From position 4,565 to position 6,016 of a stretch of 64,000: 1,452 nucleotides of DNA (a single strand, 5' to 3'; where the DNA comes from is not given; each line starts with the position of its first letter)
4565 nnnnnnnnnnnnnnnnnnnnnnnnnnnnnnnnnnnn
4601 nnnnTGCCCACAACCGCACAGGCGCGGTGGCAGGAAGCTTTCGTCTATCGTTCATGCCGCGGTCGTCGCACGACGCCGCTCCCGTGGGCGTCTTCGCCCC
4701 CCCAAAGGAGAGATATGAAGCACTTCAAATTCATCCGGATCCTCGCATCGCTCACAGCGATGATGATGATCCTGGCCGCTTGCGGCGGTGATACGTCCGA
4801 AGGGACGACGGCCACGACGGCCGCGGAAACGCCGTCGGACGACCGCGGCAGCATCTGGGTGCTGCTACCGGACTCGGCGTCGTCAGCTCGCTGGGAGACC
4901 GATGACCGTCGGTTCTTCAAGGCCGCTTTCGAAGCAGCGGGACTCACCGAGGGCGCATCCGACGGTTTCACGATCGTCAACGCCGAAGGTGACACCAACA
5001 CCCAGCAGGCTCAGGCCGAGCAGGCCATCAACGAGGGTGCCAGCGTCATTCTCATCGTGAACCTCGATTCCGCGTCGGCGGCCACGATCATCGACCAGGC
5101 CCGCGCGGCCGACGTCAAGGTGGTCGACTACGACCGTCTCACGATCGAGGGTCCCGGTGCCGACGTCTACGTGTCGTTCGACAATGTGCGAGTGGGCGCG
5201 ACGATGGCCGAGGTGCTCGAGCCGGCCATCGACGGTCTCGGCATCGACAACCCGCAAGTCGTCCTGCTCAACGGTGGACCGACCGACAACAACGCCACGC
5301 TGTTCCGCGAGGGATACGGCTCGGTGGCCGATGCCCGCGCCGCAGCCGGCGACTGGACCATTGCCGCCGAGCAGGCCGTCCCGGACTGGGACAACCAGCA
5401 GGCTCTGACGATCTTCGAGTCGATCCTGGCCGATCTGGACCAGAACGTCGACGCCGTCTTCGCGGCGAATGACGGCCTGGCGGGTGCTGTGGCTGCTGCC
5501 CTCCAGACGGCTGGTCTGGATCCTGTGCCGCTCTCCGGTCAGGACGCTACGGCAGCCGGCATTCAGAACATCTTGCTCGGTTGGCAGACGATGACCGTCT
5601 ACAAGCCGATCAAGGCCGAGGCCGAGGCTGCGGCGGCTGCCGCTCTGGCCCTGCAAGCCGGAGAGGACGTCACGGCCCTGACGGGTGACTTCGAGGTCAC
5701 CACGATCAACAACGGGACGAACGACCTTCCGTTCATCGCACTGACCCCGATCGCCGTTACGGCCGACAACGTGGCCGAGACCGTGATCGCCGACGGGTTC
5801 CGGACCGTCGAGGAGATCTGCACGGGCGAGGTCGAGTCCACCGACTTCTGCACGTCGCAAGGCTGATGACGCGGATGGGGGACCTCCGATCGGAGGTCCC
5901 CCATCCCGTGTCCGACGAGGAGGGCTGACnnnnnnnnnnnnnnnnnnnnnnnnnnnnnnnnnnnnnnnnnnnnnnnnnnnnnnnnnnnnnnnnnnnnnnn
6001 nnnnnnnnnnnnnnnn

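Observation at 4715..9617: XylFGH-like sugar ABC operon ends in a translationally coupled CRTAC1/FG-GAP/ASPIC protein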

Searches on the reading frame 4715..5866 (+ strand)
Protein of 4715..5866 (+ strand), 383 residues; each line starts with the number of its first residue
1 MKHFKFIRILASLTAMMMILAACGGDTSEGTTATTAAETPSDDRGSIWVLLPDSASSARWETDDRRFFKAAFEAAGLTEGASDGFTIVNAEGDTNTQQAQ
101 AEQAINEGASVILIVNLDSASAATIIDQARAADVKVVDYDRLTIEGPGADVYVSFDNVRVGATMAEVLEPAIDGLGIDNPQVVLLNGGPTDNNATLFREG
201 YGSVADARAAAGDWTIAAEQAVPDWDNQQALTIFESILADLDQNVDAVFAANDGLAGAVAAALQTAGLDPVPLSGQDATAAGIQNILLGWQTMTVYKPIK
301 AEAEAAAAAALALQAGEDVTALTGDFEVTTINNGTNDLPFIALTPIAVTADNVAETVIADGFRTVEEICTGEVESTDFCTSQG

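Call 4: search_protein_families(library=pfam, proteins=[window:4715-5866:+], max_evalue=0.01)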
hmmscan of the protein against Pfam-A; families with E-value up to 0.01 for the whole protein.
window:4715-5866:+ (383 aa): 1 family
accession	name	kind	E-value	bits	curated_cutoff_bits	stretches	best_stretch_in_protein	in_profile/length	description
PF13407.12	Peripla_BP_4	-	3.8e-49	168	35.1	1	50-317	3-257/258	Periplasmic binding protein domain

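Call 6: search_protein_families(library=ncbifam, proteins=[window:4715-5866:+], max_evalue=0.001)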
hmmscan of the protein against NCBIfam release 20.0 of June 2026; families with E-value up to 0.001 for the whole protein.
window:4715-5866:+ (383 aa): 8 families
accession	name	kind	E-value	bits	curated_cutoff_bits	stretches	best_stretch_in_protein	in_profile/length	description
TIGR02634.1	xylF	equivalog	6.1e-63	213.2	389.55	1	57-368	10-302/302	D-xylose ABC transporter substrate-binding protein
NF007680.0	PRK10355.1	equivalog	1e-57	195.8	504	1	58-368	38-330/331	D-xylose ABC transporter substrate-binding protein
NF040907.2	ChvE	equivalog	1.2e-46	159.5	460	1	54-367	7-323/324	multiple monosaccharide ABC transporter substrate-binding protein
NF045705.1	SurfProtP46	equivalog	5.6e-12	45.1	800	1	11-163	15-155/412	surface antigen P46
NF007936.0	PRK10653.1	equivalog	2.4e-10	40.2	337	1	89-297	63-260/295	ribose ABC transporter substrate-binding protein RbsB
NF007254.0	PRK09701.1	equivalog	8.9e-10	38.2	335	1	78-295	52-268/311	D-allose transporter substrate-binding protein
NF011924.1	PRK15395.1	equivalog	3.2e-05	23.1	420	1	92-322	66-304/329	galactose/glucose ABC transporter substrate-binding protein MglB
NF041827.1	YtfQ_transport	equivalog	3.6e-05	22.8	510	1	95-284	68-250/320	galactofuranose ABC transporter, galactofuranose-binding protein YtfQ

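Call 50: search_solved_structures(query=window:4715-5866:+, max_evalue=1e-10)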
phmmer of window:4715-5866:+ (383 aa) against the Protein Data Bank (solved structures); distinct sequences matched with E-value up to 1e-10: 9.
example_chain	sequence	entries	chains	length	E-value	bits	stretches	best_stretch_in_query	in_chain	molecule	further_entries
3m9w_A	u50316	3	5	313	6.1e-49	170.4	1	57-367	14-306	D-xylose-binding periplasmic protein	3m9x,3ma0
4ywh_A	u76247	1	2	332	7e-45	157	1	58-368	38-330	ABC TRANSPORTER SOLUTE BINDING PROTEIN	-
4rxu_A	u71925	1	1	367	1.5e-33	119.8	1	22-252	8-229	Periplasmic sugar-binding protein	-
4wwh_A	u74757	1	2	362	4.8e-31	111.5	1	41-366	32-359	ABC transporter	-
3urm_A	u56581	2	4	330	6e-30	107.9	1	43-363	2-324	Multiple sugar-binding periplasmic receptor ChvE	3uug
4ys6_A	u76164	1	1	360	2e-24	89.7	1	87-367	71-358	Putative solute-binding component of ABC transporter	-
2ioy_A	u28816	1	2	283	5.8e-15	58.6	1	84-296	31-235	Periplasmic sugar-binding protein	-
8fxu_A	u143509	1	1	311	2.4e-11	46.7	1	85-320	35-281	D-galactose/methyl-galactoside binding periplasmic protein MglB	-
4yo7_A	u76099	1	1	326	6.4e-11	45.3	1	85-333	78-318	Sugar ABC transporter (Sugar-binding protein)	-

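Call 60: find_homologous_proteins(query=window:4715-5866:+, max_evalue=1e-20)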
Query window:4715-5866:+ (383 aa): 7678 proteins with E <= 1e-20 among 8000 candidates; the best 120 are listed.
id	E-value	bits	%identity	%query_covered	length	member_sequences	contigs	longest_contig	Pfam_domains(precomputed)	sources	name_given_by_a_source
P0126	6.2e-269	909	68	88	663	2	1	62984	PF13407.13,PF02608.21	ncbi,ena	-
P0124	1.1e-239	813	100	100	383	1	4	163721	PF13407.13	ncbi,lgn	-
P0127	1.1e-223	760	64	98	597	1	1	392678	PF13377.13,PF00532.28,PF13407.13,PF02608.21,PF13458.13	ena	-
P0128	5.1e-222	754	59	89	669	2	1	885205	PF13377.13,PF13407.13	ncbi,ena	-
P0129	2.2e-216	736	63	86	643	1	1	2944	PF00532.28,PF13407.13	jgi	jgi:D-xylose transport system substrate-binding protein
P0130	1.1e-212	724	90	100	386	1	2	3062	PF13407.13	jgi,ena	jgi:D-xylose transport system substrate-binding protein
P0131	1.7e-212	723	57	83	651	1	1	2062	PF00532.28,PF13407.13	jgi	jgi:D-xylose transport system substrate-binding protein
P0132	3.6e-211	719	62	89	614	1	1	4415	PF13407.13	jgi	-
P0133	2.7e-207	706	88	100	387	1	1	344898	PF13407.13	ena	-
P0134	1.5e-206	704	61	89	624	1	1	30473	PF13377.13,PF13407.13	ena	-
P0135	4.9e-197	672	83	100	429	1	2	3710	PF13407.13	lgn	-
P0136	3.2e-185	633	66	88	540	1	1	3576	PF13377.13,PF13407.13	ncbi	ncbi:MAG: substrate-binding domain-containing protein, partial [Chloroflexota bacterium]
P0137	1.6e-176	605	60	87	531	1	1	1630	PF00532.28,PF13407.13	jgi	jgi:D-xylose transport system substrate-binding protein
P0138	2.3e-174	598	55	99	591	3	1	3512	PF13377.13,PF13407.13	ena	-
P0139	3.1e-167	574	73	100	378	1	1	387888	PF13407.13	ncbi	-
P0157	5.6e-148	511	70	87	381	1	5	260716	PF13407.13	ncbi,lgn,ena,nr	ncbi:D-xylose-binding periplasmic protein precursor [bacterium BMS3Abin02]|nr:D-xylose-binding perip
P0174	5.9e-143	494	66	93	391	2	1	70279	PF13407.13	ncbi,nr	ncbi:MAG TPA: substrate-binding domain-containing protein [Gaiellaceae bacterium]|nr:substrate-bindi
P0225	1.2e-137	477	66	93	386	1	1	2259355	PF13407.13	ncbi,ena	-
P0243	8.0e-137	474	71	87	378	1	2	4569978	PF13407.13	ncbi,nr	ncbi:MAG: sugar ABC transporter substrate-binding protein [Chloroflexota bacterium]|nr:substrate-bin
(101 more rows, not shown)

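Call 61: find_encoding_contigs(protein=P0243, flank=7000, max_places=1)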
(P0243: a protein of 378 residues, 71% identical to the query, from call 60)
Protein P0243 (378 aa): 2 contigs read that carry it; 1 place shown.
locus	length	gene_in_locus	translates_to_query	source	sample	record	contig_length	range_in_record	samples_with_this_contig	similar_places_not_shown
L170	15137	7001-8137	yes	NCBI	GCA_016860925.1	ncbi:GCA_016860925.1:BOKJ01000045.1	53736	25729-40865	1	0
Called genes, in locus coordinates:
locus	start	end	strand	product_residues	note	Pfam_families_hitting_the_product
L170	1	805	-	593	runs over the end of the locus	PF16927:HisKA_7TM, PF00989:PAS (weak), PF08448:PAS_4, PF13426:PAS_9 (weak), PF00512:HisKA, PF02518:HATPase_c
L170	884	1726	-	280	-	PF00483:NTP_transferase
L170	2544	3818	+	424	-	PF02415:Chlam_PMP (faint)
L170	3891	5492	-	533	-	PF00005:ABC_tran, PF07730:HisKA_3, PF02518:HATPase_c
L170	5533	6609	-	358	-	PF00072:Response_reg, PF00196:GerE, PF08281:Sigma70_r4_2, PF00072:Response_reg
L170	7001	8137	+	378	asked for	PF13407:Peripla_BP_4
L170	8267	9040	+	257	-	PF02463:SMC_N (faint), PF00005:ABC_tran, PF09818:ABC_ATPase (faint), PF13304:AAA_21 (faint)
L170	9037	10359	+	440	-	PF02653:BPD_transp_2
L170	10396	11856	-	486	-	PF00890:FAD_binding_2 (faint), PF01266:DAO (weak), PF01593:Amino_oxidase, PF13450:NAD_binding_8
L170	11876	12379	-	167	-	PF17874:TPR_MalT (weak), PF00196:GerE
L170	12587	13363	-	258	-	PF00702:Hydrolase, PF12710:HAD (weak), PF13419:HAD_2, PF13242:Hydrolase_like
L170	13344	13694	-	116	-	-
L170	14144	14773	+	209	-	PF00005:ABC_tran, PF12399:BCA_ABC_TP_C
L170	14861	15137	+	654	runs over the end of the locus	PF00501:AMP-binding, PF23562:AMP-binding_C_3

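Call 62: find_encoding_contigs(protein=P0157, flank=7000, max_places=1)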
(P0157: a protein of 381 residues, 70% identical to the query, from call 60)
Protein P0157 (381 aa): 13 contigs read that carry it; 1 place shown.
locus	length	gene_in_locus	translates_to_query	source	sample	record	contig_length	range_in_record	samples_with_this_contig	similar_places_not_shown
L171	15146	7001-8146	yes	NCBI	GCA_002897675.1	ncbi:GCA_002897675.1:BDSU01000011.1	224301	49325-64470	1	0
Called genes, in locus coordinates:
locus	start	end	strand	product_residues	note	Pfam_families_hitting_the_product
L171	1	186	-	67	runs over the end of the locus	-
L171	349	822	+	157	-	PF04073:tRNA_edit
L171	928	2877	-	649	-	PF05960:DUF885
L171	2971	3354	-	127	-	PF04075:F420H2_quin_red (weak)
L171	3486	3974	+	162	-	-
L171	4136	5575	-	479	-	PF00370:FGGY_N, PF02782:FGGY_C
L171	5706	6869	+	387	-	PF01261:AP_endonuc_2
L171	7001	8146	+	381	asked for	PF13407:Peripla_BP_4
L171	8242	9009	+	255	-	PF00005:ABC_tran, PF13304:AAA_21 (faint)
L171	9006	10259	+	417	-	PF02653:BPD_transp_2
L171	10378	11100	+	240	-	PF00106:adh_short, PF08659:KR, PF01370:Epimerase (faint), PF13460:NAD_binding_10, PF13561:adh_short_C2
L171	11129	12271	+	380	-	PF01408:GFO_IDH_MocA, PF02894:GFO_IDH_MocA_C, PF22685:Gal80p_C-like, PF22725:GFO_IDH_MocA_C3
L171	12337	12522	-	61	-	-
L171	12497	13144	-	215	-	-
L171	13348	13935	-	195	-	PF01323:DSBA, PF13743:Thioredoxin_5 (faint)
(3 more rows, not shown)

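Call 63: find_encoding_contigs(protein=P0225, flank=7000, max_places=1)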
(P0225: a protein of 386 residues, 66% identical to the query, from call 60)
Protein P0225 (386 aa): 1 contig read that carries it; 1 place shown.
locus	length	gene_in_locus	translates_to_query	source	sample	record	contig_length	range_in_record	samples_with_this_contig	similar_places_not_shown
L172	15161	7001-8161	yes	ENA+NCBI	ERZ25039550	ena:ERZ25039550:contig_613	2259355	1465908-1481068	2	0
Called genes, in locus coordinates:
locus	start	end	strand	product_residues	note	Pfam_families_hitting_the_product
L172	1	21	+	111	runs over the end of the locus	PF07498:Rho_N (faint)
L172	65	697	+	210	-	-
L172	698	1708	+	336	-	PF07992:Pyr_redox_2 (faint), PF13450:NAD_binding_8 (weak), PF00890:FAD_binding_2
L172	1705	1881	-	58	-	-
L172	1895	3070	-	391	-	PF07730:HisKA_3 (weak)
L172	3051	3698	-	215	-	PF00072:Response_reg, PF00196:GerE, PF04545:Sigma70_r4 (faint), PF08281:Sigma70_r4_2 (weak)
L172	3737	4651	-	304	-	PF04055:Radical_SAM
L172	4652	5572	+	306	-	PF00753:Lactamase_B, PF21221:B_lactamase-like_C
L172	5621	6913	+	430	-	PF01595:CNNM, PF00571:CBS (weak), PF03471:CorC_HlyC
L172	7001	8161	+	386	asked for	PF13407:Peripla_BP_4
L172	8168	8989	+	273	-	PF00005:ABC_tran, PF09818:ABC_ATPase (faint), PF13304:AAA_21 (faint)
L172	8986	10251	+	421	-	PF02653:BPD_transp_2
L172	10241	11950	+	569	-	PF01839:FG-GAP (faint), PF13517:FG-GAP_3, PF07593:UnbV_ASPIC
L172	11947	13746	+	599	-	PF21167:DUF6851, PF22778:VCPO_2nd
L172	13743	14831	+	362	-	PF01408:GFO_IDH_MocA, PF02894:GFO_IDH_MocA_C, PF22725:GFO_IDH_MocA_C3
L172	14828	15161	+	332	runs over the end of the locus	PF01261:AP_endonuc_2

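Call 64: find_encoding_contigs(protein=P0174, flank=7000, max_places=1)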
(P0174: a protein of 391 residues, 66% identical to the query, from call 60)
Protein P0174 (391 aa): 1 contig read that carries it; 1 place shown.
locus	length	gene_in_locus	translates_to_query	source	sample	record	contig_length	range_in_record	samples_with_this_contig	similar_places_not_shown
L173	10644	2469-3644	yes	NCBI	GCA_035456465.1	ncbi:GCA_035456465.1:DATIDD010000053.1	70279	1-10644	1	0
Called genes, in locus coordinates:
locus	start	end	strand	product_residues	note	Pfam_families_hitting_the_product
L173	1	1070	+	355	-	PF02463:SMC_N, PF13304:AAA_21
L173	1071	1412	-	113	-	PF04237:YjbR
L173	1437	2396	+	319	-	PF02881:SRP54_N (weak), PF25199:nSTAND_NTPase5 (faint), PF06414:Zeta_toxin (weak), PF13401:AAA_22 (weak), PF13604:AAA_30 (weak), PF00448:SRP54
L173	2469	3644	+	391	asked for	PF13407:Peripla_BP_4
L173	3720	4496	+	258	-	PF00005:ABC_tran, PF09818:ABC_ATPase (faint), PF13304:AAA_21 (faint)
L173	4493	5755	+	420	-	PF02653:BPD_transp_2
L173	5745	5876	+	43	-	-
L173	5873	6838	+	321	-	PF01408:GFO_IDH_MocA, PF22725:GFO_IDH_MocA_C3, PF02894:GFO_IDH_MocA_C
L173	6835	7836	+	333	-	PF01261:AP_endonuc_2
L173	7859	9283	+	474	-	PF00370:FGGY_N, PF02782:FGGY_C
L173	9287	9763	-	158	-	PF06445:GyrI-like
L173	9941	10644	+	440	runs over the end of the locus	PF02881:SRP54_N, PF25199:nSTAND_NTPase5 (faint), PF13401:AAA_22, PF00448:SRP54, PF01656:CbiA (weak), PF02978:SRP_SPB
